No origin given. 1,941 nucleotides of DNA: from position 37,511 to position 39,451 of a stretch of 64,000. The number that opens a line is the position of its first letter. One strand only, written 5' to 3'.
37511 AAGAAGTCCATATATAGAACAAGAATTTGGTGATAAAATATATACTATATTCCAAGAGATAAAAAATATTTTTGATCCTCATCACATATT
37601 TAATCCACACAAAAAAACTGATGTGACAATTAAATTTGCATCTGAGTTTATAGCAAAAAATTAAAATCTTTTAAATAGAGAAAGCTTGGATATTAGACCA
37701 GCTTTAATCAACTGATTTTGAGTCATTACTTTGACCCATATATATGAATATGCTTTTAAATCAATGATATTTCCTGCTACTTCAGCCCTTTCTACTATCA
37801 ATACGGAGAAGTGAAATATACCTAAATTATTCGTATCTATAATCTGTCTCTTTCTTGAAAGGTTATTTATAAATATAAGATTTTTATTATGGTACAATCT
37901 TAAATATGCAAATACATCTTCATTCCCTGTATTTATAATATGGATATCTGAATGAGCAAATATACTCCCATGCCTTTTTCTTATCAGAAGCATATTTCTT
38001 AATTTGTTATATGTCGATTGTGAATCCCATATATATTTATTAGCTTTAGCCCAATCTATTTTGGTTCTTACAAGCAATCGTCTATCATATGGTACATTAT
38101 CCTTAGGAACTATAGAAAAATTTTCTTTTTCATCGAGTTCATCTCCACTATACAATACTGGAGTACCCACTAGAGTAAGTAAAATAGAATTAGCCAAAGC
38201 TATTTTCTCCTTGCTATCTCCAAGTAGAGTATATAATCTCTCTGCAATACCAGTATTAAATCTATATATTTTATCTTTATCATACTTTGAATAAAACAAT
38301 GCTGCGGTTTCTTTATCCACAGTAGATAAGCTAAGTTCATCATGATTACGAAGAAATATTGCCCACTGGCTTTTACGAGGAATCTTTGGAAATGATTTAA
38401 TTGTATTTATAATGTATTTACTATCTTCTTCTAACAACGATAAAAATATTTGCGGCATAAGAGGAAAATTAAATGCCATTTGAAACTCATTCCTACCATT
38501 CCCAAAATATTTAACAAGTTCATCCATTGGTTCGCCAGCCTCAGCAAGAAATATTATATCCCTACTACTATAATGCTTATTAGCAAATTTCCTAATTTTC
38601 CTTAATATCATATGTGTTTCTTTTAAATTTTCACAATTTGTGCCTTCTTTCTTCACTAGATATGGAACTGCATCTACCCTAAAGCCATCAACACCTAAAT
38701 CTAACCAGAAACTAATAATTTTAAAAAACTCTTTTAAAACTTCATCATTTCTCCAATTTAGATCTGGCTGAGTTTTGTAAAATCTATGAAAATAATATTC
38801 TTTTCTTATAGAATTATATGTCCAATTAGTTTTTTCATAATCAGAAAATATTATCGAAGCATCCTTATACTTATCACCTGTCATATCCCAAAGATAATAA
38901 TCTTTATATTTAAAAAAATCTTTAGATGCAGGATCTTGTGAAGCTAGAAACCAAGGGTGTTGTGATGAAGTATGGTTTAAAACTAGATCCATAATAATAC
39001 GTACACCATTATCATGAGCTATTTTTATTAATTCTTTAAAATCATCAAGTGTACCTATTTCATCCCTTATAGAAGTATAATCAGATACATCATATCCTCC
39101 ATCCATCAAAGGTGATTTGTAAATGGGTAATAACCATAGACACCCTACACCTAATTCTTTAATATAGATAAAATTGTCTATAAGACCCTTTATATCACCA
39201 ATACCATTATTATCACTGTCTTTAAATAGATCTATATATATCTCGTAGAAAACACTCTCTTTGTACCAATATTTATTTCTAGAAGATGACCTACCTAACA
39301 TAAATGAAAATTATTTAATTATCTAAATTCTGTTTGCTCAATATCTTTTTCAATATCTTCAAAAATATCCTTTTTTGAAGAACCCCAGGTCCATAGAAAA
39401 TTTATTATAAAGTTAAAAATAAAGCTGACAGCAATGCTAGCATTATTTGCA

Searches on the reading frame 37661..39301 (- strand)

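Call 82: search_protein_families(library=pfam, proteins=[window:37661-39301:-], max_evalue=0.00001)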
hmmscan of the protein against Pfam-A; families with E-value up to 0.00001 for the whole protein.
window:37661-39301:- (546 aa): 1 family
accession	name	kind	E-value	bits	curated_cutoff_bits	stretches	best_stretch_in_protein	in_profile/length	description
PF00128.31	Alpha-amylase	-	5.5e-80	270.2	22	1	21-394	2-359/446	Alpha amylase, catalytic domain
